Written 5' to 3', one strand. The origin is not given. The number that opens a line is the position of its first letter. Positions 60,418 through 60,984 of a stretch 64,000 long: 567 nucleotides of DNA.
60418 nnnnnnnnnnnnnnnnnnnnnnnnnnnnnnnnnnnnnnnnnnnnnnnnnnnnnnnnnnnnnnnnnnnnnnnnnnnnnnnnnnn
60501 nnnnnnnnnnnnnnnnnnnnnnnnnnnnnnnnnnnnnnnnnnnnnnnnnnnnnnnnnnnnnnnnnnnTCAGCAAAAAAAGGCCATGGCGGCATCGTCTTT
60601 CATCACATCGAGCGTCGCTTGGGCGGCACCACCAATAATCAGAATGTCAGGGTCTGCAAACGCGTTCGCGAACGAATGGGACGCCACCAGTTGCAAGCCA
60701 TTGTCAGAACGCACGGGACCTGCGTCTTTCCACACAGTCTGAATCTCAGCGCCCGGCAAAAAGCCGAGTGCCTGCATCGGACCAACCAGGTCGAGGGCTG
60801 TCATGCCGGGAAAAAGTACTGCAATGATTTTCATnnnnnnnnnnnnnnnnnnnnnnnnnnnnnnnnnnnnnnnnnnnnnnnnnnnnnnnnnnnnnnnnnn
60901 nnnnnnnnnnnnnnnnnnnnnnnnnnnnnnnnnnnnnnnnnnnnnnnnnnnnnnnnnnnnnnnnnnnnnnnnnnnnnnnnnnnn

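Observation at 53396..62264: A 9-kb stretch where almost every gene is dead except a Rieske/ferredoxin operon and an antitoxin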

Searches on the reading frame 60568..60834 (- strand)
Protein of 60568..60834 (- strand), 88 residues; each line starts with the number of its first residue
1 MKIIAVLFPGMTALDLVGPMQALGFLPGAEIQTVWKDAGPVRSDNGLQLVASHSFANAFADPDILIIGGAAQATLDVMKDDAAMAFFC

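Call 5: search_protein_families(library=pfam, proteins=[window:60568-60834:-], max_evalue=0.01)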
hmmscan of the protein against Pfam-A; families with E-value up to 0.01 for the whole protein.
window:60568-60834:- (88 aa): 1 family
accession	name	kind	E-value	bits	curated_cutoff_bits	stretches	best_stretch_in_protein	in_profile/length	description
PF01965.30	DJ-1_PfpI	-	4.2e-06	27.1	26.6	1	1-73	1-74/165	DJ-1/PfpI family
